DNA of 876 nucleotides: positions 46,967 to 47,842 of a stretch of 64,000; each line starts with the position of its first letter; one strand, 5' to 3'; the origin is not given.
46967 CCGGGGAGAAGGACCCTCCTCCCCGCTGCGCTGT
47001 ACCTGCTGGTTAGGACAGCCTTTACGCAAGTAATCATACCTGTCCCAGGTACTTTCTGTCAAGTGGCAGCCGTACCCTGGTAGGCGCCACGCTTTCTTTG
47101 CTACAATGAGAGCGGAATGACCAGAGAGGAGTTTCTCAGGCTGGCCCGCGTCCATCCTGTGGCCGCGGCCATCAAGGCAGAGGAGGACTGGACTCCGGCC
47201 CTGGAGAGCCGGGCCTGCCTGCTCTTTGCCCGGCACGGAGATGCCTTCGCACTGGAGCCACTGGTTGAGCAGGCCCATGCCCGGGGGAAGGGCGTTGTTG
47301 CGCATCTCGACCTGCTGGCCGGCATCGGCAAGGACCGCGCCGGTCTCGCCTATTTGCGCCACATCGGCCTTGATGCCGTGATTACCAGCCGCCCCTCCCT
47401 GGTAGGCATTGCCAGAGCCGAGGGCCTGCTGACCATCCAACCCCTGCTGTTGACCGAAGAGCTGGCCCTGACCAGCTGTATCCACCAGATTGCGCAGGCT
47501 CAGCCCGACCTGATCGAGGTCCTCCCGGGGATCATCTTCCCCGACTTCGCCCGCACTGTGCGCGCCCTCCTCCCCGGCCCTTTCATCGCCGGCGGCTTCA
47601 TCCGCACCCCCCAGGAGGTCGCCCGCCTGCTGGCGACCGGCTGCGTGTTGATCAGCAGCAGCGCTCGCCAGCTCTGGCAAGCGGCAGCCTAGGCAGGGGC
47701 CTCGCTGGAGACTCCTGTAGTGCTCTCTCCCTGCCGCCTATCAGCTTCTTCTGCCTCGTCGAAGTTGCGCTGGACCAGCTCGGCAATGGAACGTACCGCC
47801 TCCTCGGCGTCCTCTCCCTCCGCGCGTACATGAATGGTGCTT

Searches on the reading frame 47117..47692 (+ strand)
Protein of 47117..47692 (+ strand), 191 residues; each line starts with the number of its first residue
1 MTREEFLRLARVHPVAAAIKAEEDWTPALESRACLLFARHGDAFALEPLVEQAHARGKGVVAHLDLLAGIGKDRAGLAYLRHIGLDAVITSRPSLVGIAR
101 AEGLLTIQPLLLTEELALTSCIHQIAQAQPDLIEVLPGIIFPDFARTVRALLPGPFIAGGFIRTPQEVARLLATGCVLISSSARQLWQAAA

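Call 4: search_protein_families(library=pfam, proteins=[window:47117-47692:+])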
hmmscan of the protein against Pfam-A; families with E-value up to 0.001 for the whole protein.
window:47117-47692:+ (191 aa): 1 family
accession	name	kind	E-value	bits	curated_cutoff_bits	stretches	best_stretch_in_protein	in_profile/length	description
PF04309.18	G3P_antiterm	-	1.7e-42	145.2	27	1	15-187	1-173/173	Glycerol-3-phosphate responsive antiterminator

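Call 10: find_homologous_proteins(query=window:47117-47689:+)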
Query window:47117-47689:+ (191 aa): 641 proteins with E <= 0.001 among 1481 candidates; the best 120 are listed.
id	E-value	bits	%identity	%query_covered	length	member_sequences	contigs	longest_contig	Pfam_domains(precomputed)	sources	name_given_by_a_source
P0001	7.6e-117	406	100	100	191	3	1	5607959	PF04309.19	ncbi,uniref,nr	ncbi:glycerol-3-phosphate responsive antiterminator [Thermogemmatispora carboxidivorans]|uniref:glyc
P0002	3.9e-107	374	94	100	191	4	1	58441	PF04309.19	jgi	jgi:glycerol uptake operon antiterminator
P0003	2.6e-101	355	88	100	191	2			PF04309.19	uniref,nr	uniref:Transcriptional regulator n=1 Tax=Thermogemmatispora argillosa TaxID=2045280 RepID=A0A455T4V3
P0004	1.1e-100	353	91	99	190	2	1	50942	PF04309.19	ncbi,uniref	ncbi:glycerol-3-phosphate responsive antiterminator [Thermogemmatispora sp.]|uniref:glycerol-3-phosp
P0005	2.9e-74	267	66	100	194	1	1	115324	PF04309.19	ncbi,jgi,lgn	jgi:glycerol uptake operon antiterminator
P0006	1.7e-71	258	64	100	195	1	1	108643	PF04309.19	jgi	jgi:glycerol uptake operon antiterminator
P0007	2.7e-68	248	64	98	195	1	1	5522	PF04309.19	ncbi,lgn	-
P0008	3.8e-68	247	64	98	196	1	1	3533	PF04309.19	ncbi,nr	ncbi:MAG TPA: glycerol-3-phosphate responsive antiterminator [Ktedonobacteraceae bacterium]|nr:glyce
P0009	4.9e-68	247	62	98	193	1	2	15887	PF04309.19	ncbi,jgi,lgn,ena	-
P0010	1.2e-67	246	62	98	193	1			PF04309.19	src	-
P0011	1.2e-67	246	64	98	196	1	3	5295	PF04309.19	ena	-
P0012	1.2e-67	246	64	98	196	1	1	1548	PF04309.19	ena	-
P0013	1.4e-67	245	63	99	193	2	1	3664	PF04309.19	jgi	jgi:glycerol uptake operon antiterminator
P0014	3.0e-67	244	63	98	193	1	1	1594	PF04309.19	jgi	jgi:glycerol uptake operon antiterminator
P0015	7.1e-67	243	60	100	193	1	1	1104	PF04309.19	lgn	-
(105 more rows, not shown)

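Call 13: find_related_loci(query=A1, collection=genome_contigs, flank=10000)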
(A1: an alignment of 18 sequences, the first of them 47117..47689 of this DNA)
Query A1 (191 aa) in genome_contigs; peptide patterns used: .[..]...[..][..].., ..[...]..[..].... (x = any residue, [..] = any of these).
251 stretches matched a pattern; 133 encode a relative of the query (tblastn E <= 1e-3); the best 80 are kept; 80 distinct loci.
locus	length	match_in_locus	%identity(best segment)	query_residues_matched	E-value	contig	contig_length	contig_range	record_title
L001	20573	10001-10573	94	1-191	1e-114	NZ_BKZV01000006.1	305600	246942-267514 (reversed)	Thermogemmatispora aurantia strain A1-2 sequence06, whole genome shotgun sequence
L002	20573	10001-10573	93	1-191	4e-112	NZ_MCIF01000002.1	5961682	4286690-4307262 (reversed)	Thermogemmatispora tikiterensis strain T81 A4R35_scaffold00002, whole genome shotgun sequence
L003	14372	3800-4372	88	1-191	1e-108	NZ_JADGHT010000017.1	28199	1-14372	MAG: Thermogemmatispora sp. isolate HOG45 NODE_792_length_28199_cov_14.945872, whole genome shotgun sequence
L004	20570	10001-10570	91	1-190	6e-107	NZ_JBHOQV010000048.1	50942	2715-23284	MAG: Thermogemmatispora sp. isolate A0_34 coassembly_Ak141_626979, whole genome shotgun sequence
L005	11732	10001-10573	93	1-191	3e-106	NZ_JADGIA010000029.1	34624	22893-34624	MAG: Thermogemmatispora sp. isolate HOG59 NODE_496_length_34624_cov_30.902042, whole genome shotgun sequence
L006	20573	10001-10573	66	1-191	2e-79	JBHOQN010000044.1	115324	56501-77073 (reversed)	MAG: Ktedonobacteraceae bacterium isolate A0_13 coassembly_Ak141_32319, whole genome shotgun sequence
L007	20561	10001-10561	63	1-187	1e-73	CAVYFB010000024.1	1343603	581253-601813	MAG: uncultured Chloroflexia bacterium isolate MFD00991.bin.2.51 genome assembly, contig: contig_9164, whole genome shot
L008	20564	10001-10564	63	1-188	1e-73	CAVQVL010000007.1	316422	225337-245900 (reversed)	MAG: uncultured Chloroflexia bacterium isolate MFD09603.bin.2.85 genome assembly, contig: contig_24798, whole genome sho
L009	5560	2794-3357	62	1-188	4e-73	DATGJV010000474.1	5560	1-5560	MAG TPA_asm: Ktedonobacteraceae bacterium isolate SMAG_U9842 k141_1299807, whole genome shotgun sequence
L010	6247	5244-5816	62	1-191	1e-72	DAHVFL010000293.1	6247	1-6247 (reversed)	MAG TPA_asm: Chloroflexota bacterium isolate clean293 NODE_293_length_6247_cov_2.847712, whole genome shotgun sequence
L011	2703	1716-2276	63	1-187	4e-73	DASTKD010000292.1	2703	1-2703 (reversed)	MAG TPA_asm: Ktedonobacteraceae bacterium isolate SMAG_U1932 k141_1501526, whole genome shotgun sequence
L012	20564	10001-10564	61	1-188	4e-72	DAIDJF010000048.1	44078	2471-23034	MAG TPA_asm: Ktedonobacterales bacterium isolate clean17 NODE_48_length_44078_cov_4.530011, whole genome shotgun sequenc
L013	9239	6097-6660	61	1-188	2e-71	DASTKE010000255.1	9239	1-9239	MAG TPA_asm: Ktedonobacteraceae bacterium isolate SMAG_U1933 k141_31284, whole genome shotgun sequence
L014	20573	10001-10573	60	1-191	2e-71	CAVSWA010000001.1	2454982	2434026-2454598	MAG: uncultured Chloroflexia bacterium isolate MFD05705.bin.2.108 genome assembly, contig: contig_16145, whole genome sh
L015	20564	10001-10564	60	1-188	2e-71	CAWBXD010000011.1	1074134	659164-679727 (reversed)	MAG: uncultured Chloroflexia bacterium isolate MFD04580.bin.2.113 genome assembly, contig: contig_9414, whole genome sho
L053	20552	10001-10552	60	5-188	1e-66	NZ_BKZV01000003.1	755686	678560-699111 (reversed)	Thermogemmatispora aurantia strain A1-2 sequence03, whole genome shotgun sequence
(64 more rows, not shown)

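Call 41: search_solved_structures(query=window:47117-47689:+, max_evalue=0.01, show_alignments=1)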
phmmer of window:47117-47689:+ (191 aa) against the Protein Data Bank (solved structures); distinct sequences matched with E-value up to 0.01: 3.
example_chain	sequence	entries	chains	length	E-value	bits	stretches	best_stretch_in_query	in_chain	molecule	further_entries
3kts_A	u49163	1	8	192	2.8e-20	76.4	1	28-188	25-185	Glycerol uptake operon antiterminator regulatory protein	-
1vkf_A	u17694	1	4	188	2.6e-14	57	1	35-188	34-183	glycerol uptake operon antiterminator-related protein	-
6gwd_G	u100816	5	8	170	0.008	19.6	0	15-71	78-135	iiH5 ALPHAREP | iih5 Alpha Repeating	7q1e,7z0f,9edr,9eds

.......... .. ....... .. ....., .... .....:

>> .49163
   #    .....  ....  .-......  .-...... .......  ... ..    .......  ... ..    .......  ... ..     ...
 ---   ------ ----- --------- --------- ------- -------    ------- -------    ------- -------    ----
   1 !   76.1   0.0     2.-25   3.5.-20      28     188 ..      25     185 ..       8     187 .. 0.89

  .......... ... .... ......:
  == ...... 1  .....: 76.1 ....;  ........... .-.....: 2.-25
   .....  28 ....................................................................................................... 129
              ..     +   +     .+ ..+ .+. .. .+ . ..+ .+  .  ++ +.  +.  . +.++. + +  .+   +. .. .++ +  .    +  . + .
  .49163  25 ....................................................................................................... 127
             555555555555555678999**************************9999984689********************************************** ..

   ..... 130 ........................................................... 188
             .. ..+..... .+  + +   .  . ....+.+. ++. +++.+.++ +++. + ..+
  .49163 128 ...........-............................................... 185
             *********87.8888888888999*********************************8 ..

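Call 43: search_protein_families(library=ncbifam, proteins=[window:47117-47689:+, L053:10007-10567:+], max_evalue=0.001)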
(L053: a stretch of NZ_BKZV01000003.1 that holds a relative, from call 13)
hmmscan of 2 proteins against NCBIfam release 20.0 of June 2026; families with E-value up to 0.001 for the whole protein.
window:47117-47689:+ (191 aa): 0 families

L053:10007-10567:+ (187 aa): 0 families

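Call 54: search_dna_similar(query=window:47117-47689:+, collection=plasmids, mode=protein, max_evalue=0.00001, max_rows=25)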
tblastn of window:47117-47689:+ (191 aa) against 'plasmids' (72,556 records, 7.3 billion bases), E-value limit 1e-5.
Records with a match: 50; places in all: 52; records where one place covers at least 80% of the query: 48.
Best place of each record, by identity: <60% 50.
By first word of the organism name: Streptomyces 16; Clostridium 9; Enterococcus 6; Escherichia 3; Cupriavidus 3; Bacillus 3; Listeria 2; Arthrobacter 1; Vescimonas 1; Paenibacillus 1; and 5 more.
By predicted mobility (MOB-suite, as given by PLSDB): non-mobilizable 44; mobilizable 6.
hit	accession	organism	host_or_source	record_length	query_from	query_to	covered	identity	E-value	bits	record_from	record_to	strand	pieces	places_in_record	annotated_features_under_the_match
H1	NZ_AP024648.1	Arthrobacter sp. StoSoilB13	-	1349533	3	191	99%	31.8%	1e-18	90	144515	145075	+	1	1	record has no annotation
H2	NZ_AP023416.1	Vescimonas fastidiosa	Homo sapiens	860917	3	188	97%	30.1%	1e-18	90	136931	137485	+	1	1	glycerol-3-phosphate responsive antiterminator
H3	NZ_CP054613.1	Paenibacillus cellulosilyticus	cell culture,soil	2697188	11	190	94%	30.4%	4e-22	100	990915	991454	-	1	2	none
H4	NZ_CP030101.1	Listeria monocytogenes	Environment,water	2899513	22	187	87%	31.7%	7e-19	91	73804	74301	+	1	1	none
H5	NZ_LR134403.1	Listeria monocytogenes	Homo sapiens,Vein blood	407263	22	187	87%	31.7%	8e-19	90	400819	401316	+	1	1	glycerol-3-phosphate responsive antiterminator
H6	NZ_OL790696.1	Escherichia coli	-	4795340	6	190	97%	28.0%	7e-18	87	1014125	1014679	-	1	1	none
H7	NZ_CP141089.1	Escherichia coli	Homo sapiens,Infected Human Urine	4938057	6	190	97%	28.0%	7e-18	87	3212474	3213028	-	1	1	none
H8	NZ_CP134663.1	Escherichia coli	Larus michahellis,bacteria,cloaca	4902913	6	190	97%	28.0%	8e-18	87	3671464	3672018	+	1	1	none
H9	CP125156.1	Klebsiella pneumoniae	-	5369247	7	187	95%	28.1%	1e-15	81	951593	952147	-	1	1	glycerol-3-phosphate responsive antiterminator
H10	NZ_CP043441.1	Cupriavidus campinensis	cell culture,soil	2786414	1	188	98%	26.6%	1e-18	90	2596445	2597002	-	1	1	none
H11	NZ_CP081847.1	Enterococcus raffinosus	Homo sapiens,feces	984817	3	188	97%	26.7%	3e-17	86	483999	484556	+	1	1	glycerol-3-phosphate responsive antiterminator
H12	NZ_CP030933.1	Enterococcus gilvus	cow,milk,milk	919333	5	188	96%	27.0%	2e-16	83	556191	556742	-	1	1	glycerol-3-phosphate responsive antiterminator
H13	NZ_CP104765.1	Enterococcus raffinosus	Homo sapiens,urine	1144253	3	188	97%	26.2%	3e-16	83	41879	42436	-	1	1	record has no annotation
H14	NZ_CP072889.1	Enterococcus raffinosus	stream/river surface water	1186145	3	188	97%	26.2%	3e-16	83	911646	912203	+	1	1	record has no annotation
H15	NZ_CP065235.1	Streptomyces clavuligerus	cell culture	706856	13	187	92%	27.8%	1e-12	72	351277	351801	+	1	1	glycerol-3-phosphate responsive antiterminator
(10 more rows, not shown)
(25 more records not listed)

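Call 55: get_annotated_region(hit=H5, flank=6000)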
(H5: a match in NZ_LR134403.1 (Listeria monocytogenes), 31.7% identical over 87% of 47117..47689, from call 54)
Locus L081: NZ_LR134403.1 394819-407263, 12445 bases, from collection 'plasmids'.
description: Listeria monocytogenes strain NCTC7974 plasmid 6, complete sequence
organism: Listeria monocytogenes (NCBI taxid 1639)
taxonomy: Bacteria; Bacillota; Bacilli; Bacillales; Listeriaceae; Listeria; Listeria monocytogenes
host: -; source: Homo sapiens,Vein blood; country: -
typing (MOB-suite, as given by PLSDB): non-mobilizable
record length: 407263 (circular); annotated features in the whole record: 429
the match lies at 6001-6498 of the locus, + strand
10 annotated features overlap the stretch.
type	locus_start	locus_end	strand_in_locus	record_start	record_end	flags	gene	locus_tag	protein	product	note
CDS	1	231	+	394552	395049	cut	-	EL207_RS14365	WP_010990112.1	GNAT family N-acetyltransferase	-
CDS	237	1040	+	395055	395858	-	-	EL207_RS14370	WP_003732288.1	TIGR00282 family metallophosphoesterase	GO:0008152 - metabolic process [Evidence IEA]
CDS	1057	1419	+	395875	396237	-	-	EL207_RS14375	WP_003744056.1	RicAFT regulatory complex protein RicA family protein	-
CDS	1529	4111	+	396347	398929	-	mutS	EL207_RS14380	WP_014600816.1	DNA mismatch repair protein MutS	GO:0006298 - mismatch repair [Evidence IEA]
CDS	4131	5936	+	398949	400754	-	mutL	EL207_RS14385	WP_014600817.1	DNA mismatch repair endonuclease MutL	GO:0006298 - mismatch repair [Evidence IEA]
CDS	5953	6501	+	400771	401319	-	-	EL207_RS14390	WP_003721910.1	glycerol-3-phosphate responsive antiterminator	-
CDS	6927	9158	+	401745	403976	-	pflB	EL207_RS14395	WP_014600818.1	formate C-acetyltransferase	GO:0006113 - fermentation [Evidence IEA]; GO:0015942 - formate metabolic process [Evidence IEA]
CDS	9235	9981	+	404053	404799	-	pflA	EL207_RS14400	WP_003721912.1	pyruvate formate-lyase-activating protein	-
CDS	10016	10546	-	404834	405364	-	-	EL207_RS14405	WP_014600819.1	PadR family transcriptional regulator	-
CDS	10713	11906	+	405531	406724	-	mdrL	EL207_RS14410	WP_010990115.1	multidrug efflux MFS transporter MdrL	-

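Call 56: get_annotated_region(hit=H2, flank=8000)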
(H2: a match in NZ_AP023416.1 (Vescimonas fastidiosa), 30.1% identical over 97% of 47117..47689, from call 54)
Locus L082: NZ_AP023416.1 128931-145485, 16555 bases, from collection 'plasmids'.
description: Vescimonas fastidiosa strain MM35 plasmid pMM35_01
organism: Vescimonas fastidiosa (NCBI taxid 2714353)
taxonomy: Bacteria; Bacillota; Clostridia; Eubacteriales; Oscillospiraceae; Vescimonas; Vescimonas fastidiosa
host: -; source: Homo sapiens; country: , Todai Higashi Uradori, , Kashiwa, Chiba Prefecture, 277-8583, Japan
typing (MOB-suite, as given by PLSDB): non-mobilizable
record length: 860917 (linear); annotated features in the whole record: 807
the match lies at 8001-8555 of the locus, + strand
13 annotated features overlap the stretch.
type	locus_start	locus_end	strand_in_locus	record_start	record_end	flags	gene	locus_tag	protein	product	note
CDS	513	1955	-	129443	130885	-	-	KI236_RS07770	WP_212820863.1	sodium-dependent transporter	-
CDS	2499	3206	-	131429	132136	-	-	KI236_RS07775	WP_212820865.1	response regulator transcription factor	GO:0000160 - phosphorelay signal transduction system [Evidence IEA]; GO:0006355 - regulation of DNA-templated ...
CDS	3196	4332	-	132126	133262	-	-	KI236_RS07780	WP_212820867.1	DUF4118 domain-containing protein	-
CDS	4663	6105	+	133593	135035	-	-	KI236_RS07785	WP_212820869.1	NAD(P)/FAD-dependent oxidoreductase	-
CDS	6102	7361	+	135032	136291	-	-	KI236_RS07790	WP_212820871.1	FAD-dependent oxidoreductase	-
CDS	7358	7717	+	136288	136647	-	-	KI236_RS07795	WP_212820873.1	DUF1667 domain-containing protein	-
CDS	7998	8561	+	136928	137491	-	-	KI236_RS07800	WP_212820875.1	glycerol-3-phosphate responsive antiterminator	-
CDS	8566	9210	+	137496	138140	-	-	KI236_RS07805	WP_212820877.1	TIGR01906 family membrane protein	-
CDS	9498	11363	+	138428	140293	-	mnmG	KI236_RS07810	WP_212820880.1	tRNA uridine-5-carboxymethylaminomethyl(34) synthesis enzyme MnmG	GO:0008033 - tRNA processing [Evidence IEA]; GO:0002098 - tRNA wobble uridine modification [Evidence IEA]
CDS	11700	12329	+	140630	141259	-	-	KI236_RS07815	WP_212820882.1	cyclase family protein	-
CDS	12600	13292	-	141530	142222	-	-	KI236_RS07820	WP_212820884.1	hypothetical protein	-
CDS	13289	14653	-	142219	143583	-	-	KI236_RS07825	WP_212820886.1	Mur ligase family protein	-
CDS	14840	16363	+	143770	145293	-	-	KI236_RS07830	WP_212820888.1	oligosaccharide flippase family protein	-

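Call 57: search_dna_similar(query=L007:7279-8772:-, collection=plasmids, mode=protein, max_evalue=1e-50, max_rows=60)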
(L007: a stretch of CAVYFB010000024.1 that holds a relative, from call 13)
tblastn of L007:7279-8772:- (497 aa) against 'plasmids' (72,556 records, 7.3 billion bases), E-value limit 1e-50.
Records with a match: 574; places in all: 592; records where one place covers at least 80% of the query: 570.
Best place of each record, by identity: 60-80% 27; <60% 547.
By first word of the organism name: Rhizobium 159; Sinorhizobium 80; Pseudosulfitobacter 45; Agrobacterium 30; Thermus 20; Paracoccus 18; Sulfitobacter 18; Deinococcus 11; Azospirillum 11; Streptomyces 10; and 91 more.
By predicted mobility (MOB-suite, as given by PLSDB): non-mobilizable 378; conjugative 105; mobilizable 91.
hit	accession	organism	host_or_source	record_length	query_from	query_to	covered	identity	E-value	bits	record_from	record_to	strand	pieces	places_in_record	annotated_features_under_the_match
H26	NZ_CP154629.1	Acetoanaerobium noterae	cell culture,Sludge of a digestion ...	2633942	1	495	100%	64.9%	0e+0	639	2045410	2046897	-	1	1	none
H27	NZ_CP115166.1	Deinococcus aquaticus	Freshwater stream system, activated ...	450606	1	497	100%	63.6%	0e+0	633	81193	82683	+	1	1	glpK: glycerol kinase GlpK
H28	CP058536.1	Deinococcus sp. D7000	seawater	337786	3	497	100%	63.4%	0e+0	633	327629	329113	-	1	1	glpK: glycerol kinase GlpK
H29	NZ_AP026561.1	Deinococcus aetherius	-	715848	1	497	100%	62.8%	0e+0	628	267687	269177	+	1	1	glpK: glycerol kinase GlpK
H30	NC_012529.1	Deinococcus deserti VCD115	-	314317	1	497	100%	62.6%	0e+0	620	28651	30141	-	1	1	glpK: glycerol kinase GlpK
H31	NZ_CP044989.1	Deinococcus sp. AJ005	single cell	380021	3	497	100%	62.6%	0e+0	618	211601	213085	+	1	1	glpK: glycerol kinase GlpK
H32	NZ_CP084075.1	Fusobacterium vincentii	-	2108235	3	496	99%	62.3%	0e+0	614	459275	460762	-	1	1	none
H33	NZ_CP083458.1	Deinococcus taeanensis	whole organism,coastal dune soil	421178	3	497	100%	62.0%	0e+0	615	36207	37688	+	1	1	glpK: glycerol kinase GlpK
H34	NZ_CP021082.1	Deinococcus ficus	Ficus religiosa L.,cell ...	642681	1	496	100%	61.7%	0e+0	617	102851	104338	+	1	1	glpK: glycerol kinase GlpK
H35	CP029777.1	Deinococcus actinosclerus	mixed culture,wastewater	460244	3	495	99%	62.1%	0e+0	617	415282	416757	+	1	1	glpK: glycerol kinase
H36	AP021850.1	Deinococcus grandis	-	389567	2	495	99%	61.7%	0e+0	615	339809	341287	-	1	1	glpK: glycerol kinase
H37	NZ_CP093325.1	Bacillus sp. N5-665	whole organism,peat soil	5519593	1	492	99%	61.7%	0e+0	613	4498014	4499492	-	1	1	none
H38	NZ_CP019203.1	Salmonella enterica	environmental,creek water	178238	3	495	99%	61.1%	0e+0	597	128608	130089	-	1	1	glpK: glycerol kinase GlpK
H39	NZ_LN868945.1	Salmonella enterica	Homo sapiens,feces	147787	3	495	99%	61.1%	0e+0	597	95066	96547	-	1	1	glpK: glycerol kinase GlpK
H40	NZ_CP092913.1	Salmonella enterica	Homo sapiens,stool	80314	3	495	99%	61.1%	0e+0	597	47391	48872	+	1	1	glpK: glycerol kinase GlpK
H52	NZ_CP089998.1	Cytobacillus spongiae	sponge,Pure culture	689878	1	489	98%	60.8%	0e+0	579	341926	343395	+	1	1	glpK: glycerol kinase GlpK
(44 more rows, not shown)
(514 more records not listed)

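Call 58: get_annotated_region(hit=H37, flank=5000)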
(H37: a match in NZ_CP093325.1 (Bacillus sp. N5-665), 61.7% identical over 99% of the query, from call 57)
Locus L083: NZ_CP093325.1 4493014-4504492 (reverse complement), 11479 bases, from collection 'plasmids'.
description: Bacillus sp. N5-665 strain N5/665 plasmid p1, complete sequence
organism: Bacillus sp. N5-665 (NCBI taxid 2925318)
taxonomy: Bacteria; Bacillota; Bacilli; Bacillales; Bacillaceae; Bacillus; Bacillus sp. N5-665
host: -; source: whole organism,peat soil; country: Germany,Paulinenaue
typing (MOB-suite, as given by PLSDB): non-mobilizable
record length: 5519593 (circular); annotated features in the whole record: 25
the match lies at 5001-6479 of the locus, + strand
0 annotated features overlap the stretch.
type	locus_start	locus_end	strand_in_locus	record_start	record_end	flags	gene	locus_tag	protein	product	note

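Call 59: get_annotated_region(hit=H52, flank=5000)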
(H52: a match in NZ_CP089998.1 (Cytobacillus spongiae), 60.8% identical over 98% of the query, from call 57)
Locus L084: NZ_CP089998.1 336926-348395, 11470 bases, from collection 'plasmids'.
description: Cytobacillus spongiae strain CY-G plasmid unnamed, complete sequence
organism: Cytobacillus spongiae (NCBI taxid 2901381)
taxonomy: Bacteria; Bacillota; Bacilli; Bacillales; Bacillaceae; Cytobacillus; Cytobacillus spongiae
host: -; source: sponge,Pure culture; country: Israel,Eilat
typing (MOB-suite, as given by PLSDB): non-mobilizable
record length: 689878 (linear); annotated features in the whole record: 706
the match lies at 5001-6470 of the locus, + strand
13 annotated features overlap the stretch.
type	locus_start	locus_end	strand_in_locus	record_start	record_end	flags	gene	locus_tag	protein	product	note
CDS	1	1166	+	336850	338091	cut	-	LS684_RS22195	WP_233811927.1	aminopeptidase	-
CDS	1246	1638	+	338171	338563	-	-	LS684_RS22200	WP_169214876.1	VOC family protein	-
CDS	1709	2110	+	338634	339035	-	-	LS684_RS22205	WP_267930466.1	NUDIX domain-containing protein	-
CDS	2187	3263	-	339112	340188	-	-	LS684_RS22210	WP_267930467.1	NADH:flavin oxidoreductase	-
CDS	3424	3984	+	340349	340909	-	-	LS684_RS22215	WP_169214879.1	glycerol-3-phosphate responsive antiterminator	-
CDS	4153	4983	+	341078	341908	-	-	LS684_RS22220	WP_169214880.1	MIP/aquaporin family protein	GO:0055085 - transmembrane transport [Evidence IEA]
CDS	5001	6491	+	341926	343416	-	glpK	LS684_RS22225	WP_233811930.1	glycerol kinase GlpK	GO:0006072 - glycerol-3-phosphate metabolic process [Evidence IEA]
CDS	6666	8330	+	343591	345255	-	-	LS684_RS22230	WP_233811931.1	glycerol-3-phosphate dehydrogenase/oxidase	-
CDS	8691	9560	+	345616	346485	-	-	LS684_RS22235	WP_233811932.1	SDR family oxidoreductase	-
CDS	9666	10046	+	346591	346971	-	-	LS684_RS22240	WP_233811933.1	NUDIX hydrolase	-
CDS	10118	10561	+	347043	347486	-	-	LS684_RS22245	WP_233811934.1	DUF4064 domain-containing protein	-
CDS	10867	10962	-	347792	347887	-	-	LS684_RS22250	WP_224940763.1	putative holin-like toxin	-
CDS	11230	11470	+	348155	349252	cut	-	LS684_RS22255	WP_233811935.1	Xaa-Pro peptidase family protein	GO:0006508 - proteolysis [Evidence IEA]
